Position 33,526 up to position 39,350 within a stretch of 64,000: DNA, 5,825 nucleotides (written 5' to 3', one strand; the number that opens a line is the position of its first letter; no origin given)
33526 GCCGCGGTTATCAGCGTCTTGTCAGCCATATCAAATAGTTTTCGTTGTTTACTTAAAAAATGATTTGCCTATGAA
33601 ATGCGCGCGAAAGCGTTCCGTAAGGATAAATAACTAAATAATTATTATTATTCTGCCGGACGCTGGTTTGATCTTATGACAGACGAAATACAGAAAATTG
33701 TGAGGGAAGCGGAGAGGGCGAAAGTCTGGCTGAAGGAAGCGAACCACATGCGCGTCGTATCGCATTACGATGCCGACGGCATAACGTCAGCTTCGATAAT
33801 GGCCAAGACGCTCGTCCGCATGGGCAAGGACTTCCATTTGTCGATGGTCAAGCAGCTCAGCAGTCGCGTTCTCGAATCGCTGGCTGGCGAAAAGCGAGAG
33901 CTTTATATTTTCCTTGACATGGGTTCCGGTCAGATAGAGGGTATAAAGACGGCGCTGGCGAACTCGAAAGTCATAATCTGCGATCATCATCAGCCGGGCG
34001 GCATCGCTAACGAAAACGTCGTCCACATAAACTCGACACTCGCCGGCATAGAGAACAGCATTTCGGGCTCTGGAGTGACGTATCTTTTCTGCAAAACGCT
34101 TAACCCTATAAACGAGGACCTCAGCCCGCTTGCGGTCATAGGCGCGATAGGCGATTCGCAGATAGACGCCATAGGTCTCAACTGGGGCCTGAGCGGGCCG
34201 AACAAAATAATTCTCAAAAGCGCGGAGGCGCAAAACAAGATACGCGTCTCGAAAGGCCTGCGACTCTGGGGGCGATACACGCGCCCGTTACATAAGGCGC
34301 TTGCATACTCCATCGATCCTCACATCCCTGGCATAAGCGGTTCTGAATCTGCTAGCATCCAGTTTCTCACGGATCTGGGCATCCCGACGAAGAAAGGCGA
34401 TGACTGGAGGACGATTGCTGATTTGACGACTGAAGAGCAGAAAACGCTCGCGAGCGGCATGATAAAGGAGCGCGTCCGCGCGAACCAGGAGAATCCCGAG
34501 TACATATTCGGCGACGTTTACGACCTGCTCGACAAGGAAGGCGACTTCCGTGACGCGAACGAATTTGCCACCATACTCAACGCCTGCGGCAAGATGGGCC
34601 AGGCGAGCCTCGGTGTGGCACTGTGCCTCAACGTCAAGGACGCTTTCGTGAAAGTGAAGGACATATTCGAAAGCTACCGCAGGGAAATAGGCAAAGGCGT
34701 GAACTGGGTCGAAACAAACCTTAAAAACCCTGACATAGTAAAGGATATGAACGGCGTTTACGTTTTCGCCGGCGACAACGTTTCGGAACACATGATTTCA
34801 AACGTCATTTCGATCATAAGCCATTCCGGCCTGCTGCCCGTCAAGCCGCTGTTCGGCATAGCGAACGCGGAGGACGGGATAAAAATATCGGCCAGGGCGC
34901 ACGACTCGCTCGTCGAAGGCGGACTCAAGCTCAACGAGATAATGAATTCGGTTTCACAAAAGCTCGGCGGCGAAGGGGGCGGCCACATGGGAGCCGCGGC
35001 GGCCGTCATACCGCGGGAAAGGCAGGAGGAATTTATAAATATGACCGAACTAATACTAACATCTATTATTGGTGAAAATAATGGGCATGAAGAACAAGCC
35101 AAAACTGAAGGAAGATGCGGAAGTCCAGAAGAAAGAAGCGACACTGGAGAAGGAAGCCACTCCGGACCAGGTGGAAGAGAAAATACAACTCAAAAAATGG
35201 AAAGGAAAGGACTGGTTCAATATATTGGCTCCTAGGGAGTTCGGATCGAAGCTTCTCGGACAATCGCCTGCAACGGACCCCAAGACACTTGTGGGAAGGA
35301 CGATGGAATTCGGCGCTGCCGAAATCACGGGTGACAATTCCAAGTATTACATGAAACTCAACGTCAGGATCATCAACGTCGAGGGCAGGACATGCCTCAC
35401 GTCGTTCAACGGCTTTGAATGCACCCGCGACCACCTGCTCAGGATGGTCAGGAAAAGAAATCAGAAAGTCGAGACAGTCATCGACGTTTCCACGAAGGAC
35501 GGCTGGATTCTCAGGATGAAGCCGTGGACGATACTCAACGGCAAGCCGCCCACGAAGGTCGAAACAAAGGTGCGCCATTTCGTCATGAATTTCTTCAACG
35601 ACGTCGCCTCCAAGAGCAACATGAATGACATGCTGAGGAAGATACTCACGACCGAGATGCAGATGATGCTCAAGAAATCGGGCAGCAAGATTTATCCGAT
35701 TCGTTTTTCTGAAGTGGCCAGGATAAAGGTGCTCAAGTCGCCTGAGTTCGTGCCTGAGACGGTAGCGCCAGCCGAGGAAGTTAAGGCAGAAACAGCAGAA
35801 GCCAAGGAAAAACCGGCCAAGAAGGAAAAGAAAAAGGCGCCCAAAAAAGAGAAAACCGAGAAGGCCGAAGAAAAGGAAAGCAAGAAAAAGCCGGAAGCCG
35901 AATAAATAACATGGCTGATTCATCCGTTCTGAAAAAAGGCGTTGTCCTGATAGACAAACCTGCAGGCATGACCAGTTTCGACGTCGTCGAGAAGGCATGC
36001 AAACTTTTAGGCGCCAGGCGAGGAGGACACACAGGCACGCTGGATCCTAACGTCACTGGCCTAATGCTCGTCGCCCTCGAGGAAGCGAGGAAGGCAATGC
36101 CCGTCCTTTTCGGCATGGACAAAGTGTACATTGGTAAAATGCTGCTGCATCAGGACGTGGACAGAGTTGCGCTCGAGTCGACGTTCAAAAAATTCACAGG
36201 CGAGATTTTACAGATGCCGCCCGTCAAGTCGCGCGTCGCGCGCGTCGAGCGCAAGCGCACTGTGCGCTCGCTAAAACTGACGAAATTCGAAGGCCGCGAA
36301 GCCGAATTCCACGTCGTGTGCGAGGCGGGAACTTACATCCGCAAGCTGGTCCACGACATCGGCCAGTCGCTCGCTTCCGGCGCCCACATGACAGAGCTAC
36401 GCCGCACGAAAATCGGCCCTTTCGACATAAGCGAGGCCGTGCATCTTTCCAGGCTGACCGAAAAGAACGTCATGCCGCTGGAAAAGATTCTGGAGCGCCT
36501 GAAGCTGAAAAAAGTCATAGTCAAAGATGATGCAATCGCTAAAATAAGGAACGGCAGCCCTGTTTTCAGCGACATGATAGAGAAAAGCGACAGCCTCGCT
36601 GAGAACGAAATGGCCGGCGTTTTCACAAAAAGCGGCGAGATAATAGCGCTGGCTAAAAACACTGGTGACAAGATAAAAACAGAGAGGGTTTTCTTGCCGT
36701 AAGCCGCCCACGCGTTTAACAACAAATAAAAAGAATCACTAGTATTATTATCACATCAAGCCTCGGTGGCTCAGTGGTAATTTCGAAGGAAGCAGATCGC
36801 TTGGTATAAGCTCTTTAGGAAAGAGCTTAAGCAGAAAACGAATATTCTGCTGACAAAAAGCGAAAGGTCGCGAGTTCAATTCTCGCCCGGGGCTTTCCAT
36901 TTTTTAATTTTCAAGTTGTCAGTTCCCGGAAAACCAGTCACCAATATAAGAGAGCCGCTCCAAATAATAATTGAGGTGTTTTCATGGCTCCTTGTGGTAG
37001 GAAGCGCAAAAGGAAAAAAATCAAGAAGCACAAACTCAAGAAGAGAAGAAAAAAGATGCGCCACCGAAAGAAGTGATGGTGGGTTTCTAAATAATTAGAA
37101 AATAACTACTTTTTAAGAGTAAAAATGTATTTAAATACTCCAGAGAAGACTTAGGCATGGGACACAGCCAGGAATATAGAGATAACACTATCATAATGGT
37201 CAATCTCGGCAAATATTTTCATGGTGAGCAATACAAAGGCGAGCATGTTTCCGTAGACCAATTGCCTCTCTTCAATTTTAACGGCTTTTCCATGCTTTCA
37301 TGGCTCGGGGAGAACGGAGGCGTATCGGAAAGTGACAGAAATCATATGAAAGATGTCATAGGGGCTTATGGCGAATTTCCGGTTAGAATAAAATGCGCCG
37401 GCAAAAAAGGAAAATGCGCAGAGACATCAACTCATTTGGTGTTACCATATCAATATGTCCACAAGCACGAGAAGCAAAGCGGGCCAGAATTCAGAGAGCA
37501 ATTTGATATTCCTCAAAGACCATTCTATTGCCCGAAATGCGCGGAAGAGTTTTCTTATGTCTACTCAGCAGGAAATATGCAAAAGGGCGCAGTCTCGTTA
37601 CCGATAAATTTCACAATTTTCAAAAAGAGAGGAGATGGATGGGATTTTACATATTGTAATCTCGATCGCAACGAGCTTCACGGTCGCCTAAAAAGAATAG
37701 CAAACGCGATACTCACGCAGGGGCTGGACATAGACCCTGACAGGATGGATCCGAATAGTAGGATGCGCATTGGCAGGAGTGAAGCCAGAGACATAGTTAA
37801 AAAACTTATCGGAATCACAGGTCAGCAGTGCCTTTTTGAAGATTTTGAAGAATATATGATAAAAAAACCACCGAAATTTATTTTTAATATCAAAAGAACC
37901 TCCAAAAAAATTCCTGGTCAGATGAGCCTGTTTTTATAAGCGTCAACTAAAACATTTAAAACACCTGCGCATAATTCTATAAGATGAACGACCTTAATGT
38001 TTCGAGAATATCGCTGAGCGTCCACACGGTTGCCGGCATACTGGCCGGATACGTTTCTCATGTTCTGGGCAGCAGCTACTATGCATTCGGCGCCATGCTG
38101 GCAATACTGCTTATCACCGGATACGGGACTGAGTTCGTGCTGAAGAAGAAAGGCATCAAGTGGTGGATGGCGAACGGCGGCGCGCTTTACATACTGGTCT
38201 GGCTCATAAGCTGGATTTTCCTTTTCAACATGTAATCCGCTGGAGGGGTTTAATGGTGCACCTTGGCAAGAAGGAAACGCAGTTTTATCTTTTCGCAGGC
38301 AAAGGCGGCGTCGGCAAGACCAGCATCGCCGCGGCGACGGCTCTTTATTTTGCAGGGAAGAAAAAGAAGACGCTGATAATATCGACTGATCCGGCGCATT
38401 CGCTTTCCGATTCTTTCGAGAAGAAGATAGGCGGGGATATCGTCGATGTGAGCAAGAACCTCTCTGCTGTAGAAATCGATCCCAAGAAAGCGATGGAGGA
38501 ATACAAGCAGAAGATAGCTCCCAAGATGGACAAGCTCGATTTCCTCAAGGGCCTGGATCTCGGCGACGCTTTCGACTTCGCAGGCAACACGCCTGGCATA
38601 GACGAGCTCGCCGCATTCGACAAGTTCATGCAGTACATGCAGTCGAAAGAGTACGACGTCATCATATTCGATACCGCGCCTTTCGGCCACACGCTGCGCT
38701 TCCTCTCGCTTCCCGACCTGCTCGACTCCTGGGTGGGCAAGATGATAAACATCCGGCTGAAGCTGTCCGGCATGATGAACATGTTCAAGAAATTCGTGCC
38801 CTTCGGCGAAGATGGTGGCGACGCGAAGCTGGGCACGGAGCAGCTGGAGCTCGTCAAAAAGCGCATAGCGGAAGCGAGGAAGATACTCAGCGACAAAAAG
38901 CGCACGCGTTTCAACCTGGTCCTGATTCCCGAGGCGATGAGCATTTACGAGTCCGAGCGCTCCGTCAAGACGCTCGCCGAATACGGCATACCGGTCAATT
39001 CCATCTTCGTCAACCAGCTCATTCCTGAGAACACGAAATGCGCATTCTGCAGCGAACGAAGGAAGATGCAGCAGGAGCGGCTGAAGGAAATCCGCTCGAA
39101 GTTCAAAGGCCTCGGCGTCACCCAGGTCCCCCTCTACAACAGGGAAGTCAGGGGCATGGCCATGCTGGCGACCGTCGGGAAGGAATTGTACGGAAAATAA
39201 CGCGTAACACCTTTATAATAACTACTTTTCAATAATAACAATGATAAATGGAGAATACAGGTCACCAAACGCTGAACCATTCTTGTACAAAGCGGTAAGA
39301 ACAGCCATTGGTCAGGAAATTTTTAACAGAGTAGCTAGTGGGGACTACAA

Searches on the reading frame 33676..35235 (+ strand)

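Call 17: search_protein_families(library=pfam, proteins=[window:33676-35235:+], max_evalue=0.001)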
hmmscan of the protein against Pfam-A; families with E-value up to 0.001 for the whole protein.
window:33676-35235:+ (519 aa): 3 families
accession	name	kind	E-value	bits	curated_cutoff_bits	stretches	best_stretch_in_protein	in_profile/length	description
PF21763.2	DHH_CID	-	5.3e-24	84.9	27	1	197-272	1-76/84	DHH-CID domain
PF01368.27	DHH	-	1e-14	55.3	28.1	1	26-148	3-116/125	DHH family, N-terminal domain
PF02272.25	DHHA1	-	7.4e-12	46.1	25.9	1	361-458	5-97/102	DHHA1 domain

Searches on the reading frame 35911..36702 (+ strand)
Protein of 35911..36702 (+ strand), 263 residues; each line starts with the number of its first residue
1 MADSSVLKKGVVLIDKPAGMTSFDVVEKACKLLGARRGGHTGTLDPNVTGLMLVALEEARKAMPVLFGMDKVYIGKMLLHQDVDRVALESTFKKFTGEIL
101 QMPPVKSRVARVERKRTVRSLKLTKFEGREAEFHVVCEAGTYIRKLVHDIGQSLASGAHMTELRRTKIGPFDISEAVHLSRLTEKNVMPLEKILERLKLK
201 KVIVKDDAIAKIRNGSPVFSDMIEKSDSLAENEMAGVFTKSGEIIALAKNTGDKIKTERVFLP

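Call 17: search_protein_families(library=pfam, proteins=[window:35911-36702:+], max_evalue=0.001)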
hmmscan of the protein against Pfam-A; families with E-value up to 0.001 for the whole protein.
window:35911-36702:+ (263 aa): 3 families
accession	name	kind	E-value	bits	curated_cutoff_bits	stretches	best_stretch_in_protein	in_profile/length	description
PF01509.24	TruB_N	-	3e-21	76.8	27.3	2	31-84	2-55/149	TruB family pseudouridylate synthase (N terminal domain)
PF16198.10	TruB_C_2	-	5.1e-14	52.6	29.3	1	144-202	1-57/66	tRNA pseudouridylate synthase B C-terminal domain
PF21238.2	Pus10_C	-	1.9e-08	34.6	27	1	50-154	103-210/232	Pus10, C-terminal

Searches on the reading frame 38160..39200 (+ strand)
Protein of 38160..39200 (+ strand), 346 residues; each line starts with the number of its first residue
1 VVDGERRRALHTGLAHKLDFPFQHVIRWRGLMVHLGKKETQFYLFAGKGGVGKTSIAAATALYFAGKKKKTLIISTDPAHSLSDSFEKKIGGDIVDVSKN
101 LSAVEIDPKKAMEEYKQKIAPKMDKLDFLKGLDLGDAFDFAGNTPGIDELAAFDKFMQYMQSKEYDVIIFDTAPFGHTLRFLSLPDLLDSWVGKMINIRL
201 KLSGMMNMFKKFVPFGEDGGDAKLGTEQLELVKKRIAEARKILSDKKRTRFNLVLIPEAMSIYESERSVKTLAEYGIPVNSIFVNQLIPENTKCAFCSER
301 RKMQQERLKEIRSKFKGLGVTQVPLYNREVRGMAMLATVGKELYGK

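Call 17: search_protein_families(library=pfam, proteins=[window:38160-39200:+], max_evalue=0.001)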
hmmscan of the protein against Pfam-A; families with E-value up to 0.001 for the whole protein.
window:38160-39200:+ (346 aa): 5 families
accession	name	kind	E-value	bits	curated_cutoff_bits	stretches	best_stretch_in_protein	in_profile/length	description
PF02374.21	ArsA_ATPase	-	1.1e-101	340.5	24.3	1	41-344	2-304/305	Anion-transporting ATPase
PF13614.12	AAA_31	-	1.2e-08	35.6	27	1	47-177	9-130/177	AAA domain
PF01656.29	CbiA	-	2.6e-08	34.3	25.4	1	45-221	4-54/125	CobQ/CobB/MinD/ParA nucleotide binding domain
PF00448.28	SRP54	-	7.2e-06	26.2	22.7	0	42-77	3-38/196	SRP54-type protein, GTPase domain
PF10609.15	ParA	-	2.5e-05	24.2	27.1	0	44-77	8-41/246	NUBPL iron-transfer P-loop NTPase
